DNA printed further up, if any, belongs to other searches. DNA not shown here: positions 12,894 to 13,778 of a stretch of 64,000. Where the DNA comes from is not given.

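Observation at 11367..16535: ABC importer operon with an embedded split TPP-dependent decarboxylase (ComD/ComE-like) between the SBP and permease genes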

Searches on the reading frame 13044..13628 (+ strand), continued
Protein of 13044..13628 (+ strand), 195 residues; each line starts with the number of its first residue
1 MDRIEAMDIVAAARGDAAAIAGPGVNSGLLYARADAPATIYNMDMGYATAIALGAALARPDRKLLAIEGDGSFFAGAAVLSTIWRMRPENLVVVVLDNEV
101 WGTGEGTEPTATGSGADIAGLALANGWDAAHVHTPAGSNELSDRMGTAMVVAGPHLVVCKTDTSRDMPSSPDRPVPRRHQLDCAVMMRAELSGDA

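Call 13: find_encoding_contigs(protein=P0113, flank=10000, max_places=2)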
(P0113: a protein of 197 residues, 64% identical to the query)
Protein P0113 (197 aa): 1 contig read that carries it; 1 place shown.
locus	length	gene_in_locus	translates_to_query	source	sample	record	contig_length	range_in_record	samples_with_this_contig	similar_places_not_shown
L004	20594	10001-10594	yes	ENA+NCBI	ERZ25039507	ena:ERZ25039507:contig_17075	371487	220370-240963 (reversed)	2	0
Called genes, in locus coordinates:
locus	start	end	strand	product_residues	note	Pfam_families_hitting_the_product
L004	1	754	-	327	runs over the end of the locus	PF13379:NMT1_2, PF09084:NMT1, PF12974:Phosphonate-bd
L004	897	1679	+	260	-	PF01557:FAA_hydrolase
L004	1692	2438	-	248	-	PF00106:adh_short, PF08659:KR, PF13561:adh_short_C2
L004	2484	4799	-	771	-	PF01315:Ald_Xan_dh_C, PF02738:MoCoBD_1, PF20256:MoCoBD_2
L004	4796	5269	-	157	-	PF00111:Fer2 (weak), PF01799:Fer2_2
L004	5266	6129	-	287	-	PF00941:FAD_binding_5, PF03450:CO_deh_flav_C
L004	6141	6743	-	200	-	PF02775:TPP_enzyme_C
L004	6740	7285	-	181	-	PF02776:TPP_enzyme_N (weak)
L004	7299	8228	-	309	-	-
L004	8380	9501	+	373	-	PF01547:SBP_bac_1, PF13531:SBP_bac_11 (faint), PF13416:SBP_bac_8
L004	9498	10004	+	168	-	PF02776:TPP_enzyme_N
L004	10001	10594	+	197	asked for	PF02775:TPP_enzyme_C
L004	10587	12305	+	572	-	PF00528:BPD_transp_1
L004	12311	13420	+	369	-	PF00005:ABC_tran, PF13304:AAA_21 (weak), PF08402:TOBE_2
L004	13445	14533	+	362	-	PF01180:DHO_dh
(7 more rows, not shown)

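Call 14: search_solved_structures(query=window:13044-13628:+, max_evalue=0.001)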
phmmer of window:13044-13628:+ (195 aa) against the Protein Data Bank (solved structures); distinct sequences matched with E-value up to 0.001: 19.
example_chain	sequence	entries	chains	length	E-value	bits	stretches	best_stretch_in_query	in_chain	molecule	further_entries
1upa_A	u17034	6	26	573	1.2e-09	41.5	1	11-131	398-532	CARBOXYETHYLARGININE SYNTHASE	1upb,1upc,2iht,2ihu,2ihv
9iz3_B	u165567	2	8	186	3.3e-09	40.1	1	8-130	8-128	Putative phosphonopyruvate decarboxylase beta subunit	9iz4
9u8q_G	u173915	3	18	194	2e-08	37.5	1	15-152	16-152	Thiamine pyrophosphate enzyme TPP-binding domain-containing protein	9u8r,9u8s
9qz5_A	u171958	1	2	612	2.4e-07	34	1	23-148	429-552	2-hydroxyacyl-CoA lyase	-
7pt3_A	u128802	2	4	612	3e-07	33.7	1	23-148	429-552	2-hydroxyacyl-CoA lyase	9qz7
9qz4_A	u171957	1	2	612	3e-07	33.7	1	23-148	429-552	2-hydroxyacyl-CoA lyase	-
7pt2_A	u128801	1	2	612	3e-07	33.7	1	23-148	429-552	2-hydroxyacyl-CoA lyase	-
7pt1_A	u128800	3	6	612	3.2e-07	33.6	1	23-148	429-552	2-hydroxyacyl-CoA lyase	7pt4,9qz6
8vzd_A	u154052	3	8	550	7.6e-05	25.8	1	32-110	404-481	2-Hydroxyacyl-CoA Lyase/Synthase TbHACS | Oxalyl-CoA decarboxylase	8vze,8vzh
6lpi_A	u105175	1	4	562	9.8e-05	25.5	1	45-102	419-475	Acetolactate synthase isozyme 1 large subunit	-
13bb_A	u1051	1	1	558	0.0001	25.4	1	44-165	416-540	acetolactate synthase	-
7orx_AAA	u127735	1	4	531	0.00015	24.9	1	44-161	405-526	Probable benzoylformate decarboxylase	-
5d6r_B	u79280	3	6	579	0.00018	24.7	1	43-99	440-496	Acetolactate synthase, catabolic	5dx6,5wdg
1ozf_A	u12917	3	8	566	0.00018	24.7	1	43-99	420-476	Acetolactate synthase, catabolic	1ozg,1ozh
24pi_A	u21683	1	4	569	0.00039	23.5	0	43-100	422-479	Ancestral acetolactate synthase, catabolic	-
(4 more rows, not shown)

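Call 21: find_related_loci(query=A1, collection=genome_contigs, flank=10000)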
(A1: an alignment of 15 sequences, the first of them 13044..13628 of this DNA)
Query A1 (195 aa) in genome_contigs; peptide patterns used: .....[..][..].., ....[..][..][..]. (x = any residue, [..] = any of these).
74 stretches matched a pattern; 34 encode a relative of the query (tblastn E <= 1e-3); 31 distinct loci.
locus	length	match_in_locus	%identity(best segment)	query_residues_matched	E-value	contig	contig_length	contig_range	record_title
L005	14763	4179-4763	94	1-195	2e-113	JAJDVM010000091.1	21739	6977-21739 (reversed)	MAG: Defluviicoccus sp. isolate jk18x22bins.41 k141_146660, whole genome shotgun sequence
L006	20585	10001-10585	91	1-195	2e-109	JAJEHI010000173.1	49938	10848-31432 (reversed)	MAG: Defluviicoccus sp. isolate p16x60bins.37 k141_300291, whole genome shotgun sequence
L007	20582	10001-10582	91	1-194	4e-109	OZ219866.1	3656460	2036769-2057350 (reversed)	MAG: Alphaproteobacteria bacterium isolate 558767b7-c9c4-4971-8057-2abcdc083aa7 genome assembly, chromosome: 2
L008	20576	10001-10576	92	1-192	3e-109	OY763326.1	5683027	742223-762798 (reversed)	MAG: Alphaproteobacteria bacterium isolate a2cc6ff1-66e2-439d-8a67-f3e3a687b116 genome assembly, chromosome: 1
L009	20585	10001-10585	90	1-195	1e-108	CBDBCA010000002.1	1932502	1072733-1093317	MAG: Alphaproteobacteria bacterium isolate 48c0c1bc-ee5b-4fda-b559-4fcb29a961b4 genome assembly, contig: contig_2, whole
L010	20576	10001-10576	84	1-192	2e-108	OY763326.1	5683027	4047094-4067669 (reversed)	MAG: Alphaproteobacteria bacterium isolate a2cc6ff1-66e2-439d-8a67-f3e3a687b116 genome assembly, chromosome: 1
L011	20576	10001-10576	84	1-192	3e-108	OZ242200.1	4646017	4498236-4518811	MAG: Alphaproteobacteria bacterium isolate c7213ef7-7b21-4b7f-b524-caa2f272e1da genome assembly, chromosome: 1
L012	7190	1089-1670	88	1-194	2e-105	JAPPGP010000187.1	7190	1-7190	MAG: Defluviicoccus sp. isolate RHO1_bin_59 NODE_12070_length_7190_cov_36.525438, whole genome shotgun sequence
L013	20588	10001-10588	64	1-194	1e-78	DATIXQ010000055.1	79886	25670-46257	MAG TPA_asm: Stellaceae bacterium isolate SMAG_U15253 k141_4003953, whole genome shotgun sequence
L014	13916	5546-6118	69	1-191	9e-76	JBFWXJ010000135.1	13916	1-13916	MAG: Alphaproteobacteria bacterium isolate CA_2019_TPBS_138 NODE_18340_length_13916_cov_5.793676_TPBS, whole genome shot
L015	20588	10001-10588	64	1-194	3e-70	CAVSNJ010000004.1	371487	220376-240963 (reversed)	MAG: uncultured Alphaproteobacteria bacterium isolate MFD03399.bin.1.6 genome assembly, contig: contig_17075, whole geno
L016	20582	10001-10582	81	1-194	8e-106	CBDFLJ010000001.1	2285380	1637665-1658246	MAG: Alphaproteobacteria bacterium isolate 1b7322cf-0fa0-4cdd-8357-c9917fa2ed58 genome assembly, contig: contig_1, whole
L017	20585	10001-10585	67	1-194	2e-78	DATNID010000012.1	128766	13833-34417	MAG TPA_asm: Stellaceae bacterium isolate SMAG_U11364 k141_81110, whole genome shotgun sequence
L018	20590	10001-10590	67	1-195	7e-58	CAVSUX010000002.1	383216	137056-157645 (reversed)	MAG: uncultured Alphaproteobacteria bacterium isolate MFD05513.bin.2.149 genome assembly, contig: contig_14774, whole ge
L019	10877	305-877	42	1-191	6e-41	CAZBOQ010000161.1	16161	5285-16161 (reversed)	MAG TPA_asm: uncultured Gammaproteobacteria bacterium isolate SRP092796_co1_752 genome assembly, contig: k141_8075236, w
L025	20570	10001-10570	42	1-191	6e-36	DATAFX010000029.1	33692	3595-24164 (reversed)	MAG TPA_asm: Candidatus Methylomirabilota bacterium isolate SMAG_U6814 k141_3716662, whole genome shotgun sequence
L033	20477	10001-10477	42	1-162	3e-29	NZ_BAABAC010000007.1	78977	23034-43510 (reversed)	Nocardioides ginsengisoli strain JCM 16930 sequence07, whole genome shotgun sequence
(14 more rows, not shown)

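Call 36: search_protein_families(library=pfam, proteins=[L025:10650-11018:-, L025:11018-11398:-, L025:11544-12548:-, L025:14425-15453:-, L025:16878-17744:-, L025:1130-2683:+, L025:2752-4116:-, L025:18534-20390:-], max_evalue=0.001)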
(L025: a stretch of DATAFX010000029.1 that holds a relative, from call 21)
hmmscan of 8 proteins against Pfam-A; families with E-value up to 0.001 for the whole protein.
L025:10650-11018:- (123 aa): 4 families
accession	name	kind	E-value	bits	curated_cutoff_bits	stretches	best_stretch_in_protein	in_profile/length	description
PF14534.12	DUF4440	-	3.9e-10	40.6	25.2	1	24-73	1-49/107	Domain of unknown function (DUF4440)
PF12680.13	SnoaL_2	-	6.2e-08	33.6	27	1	28-101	1-73/102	SnoaL-like domain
PF13474.12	SnoaL_3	-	0.00012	22.9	22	1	24-90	1-68/121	SnoaL-like domain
PF13577.12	SnoaL_4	-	0.00021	21.7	24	0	19-75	4-61/126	SnoaL-like domain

L025:11018-11398:- (127 aa): 1 family
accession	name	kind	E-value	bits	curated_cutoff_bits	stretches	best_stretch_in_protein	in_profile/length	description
PF01219.24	DAGK_prokar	-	1.1e-31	109.1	22.3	1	18-118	2-102/102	Prokaryotic diacylglycerol kinase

L025:11544-12548:- (335 aa): 0 families

L025:14425-15453:- (343 aa): 4 families
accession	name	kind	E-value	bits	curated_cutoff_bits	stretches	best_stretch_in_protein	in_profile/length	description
PF09084.16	NMT1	-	7.4e-31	108.2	20.5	1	53-264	5-216/216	NMT1/THI5 like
PF13379.11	NMT1_2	-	1.9e-14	54.5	24.7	1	57-265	23-245/252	NMT1-like family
PF12974.12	Phosphonate-bd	-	3.2e-13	50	27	1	68-250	28-216/242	ABC transporter, phosphonate, periplasmic substrate-binding protein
PF16868.10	NMT1_3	-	2.5e-06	27.8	27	1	124-235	96-208/289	NMT1-like family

L025:16878-17744:- (289 aa): 1 family
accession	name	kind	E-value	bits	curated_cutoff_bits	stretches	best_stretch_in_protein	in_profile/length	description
PF00528.27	BPD_transp_1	-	3.4e-30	105.6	26.4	1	108-278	1-183/184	Binding-protein-dependent transport system inner membrane component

L025:1130-2683:+ (518 aa): 2 families
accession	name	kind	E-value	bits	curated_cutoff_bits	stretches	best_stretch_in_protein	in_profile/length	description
PF00501.34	AMP-binding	-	3e-86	290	29.9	1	10-373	4-384/384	AMP-binding enzyme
PF13193.12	AMP-binding_C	-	1e-18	68.4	24.5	1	423-499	1-76/76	AMP-binding enzyme C-terminal domain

L025:2752-4116:- (455 aa): 0 families

L025:18534-20390:- (619 aa): 2 families
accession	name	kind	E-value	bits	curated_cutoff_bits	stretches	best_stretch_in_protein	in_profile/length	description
PF01546.33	Peptidase_M20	-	5.9e-24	85.6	24.6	1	246-612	1-205/206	Peptidase family M20/M25/M40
PF07687.19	M20_dimer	-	7.4e-10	39.2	21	1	358-513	2-102/107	Peptidase dimerisation domain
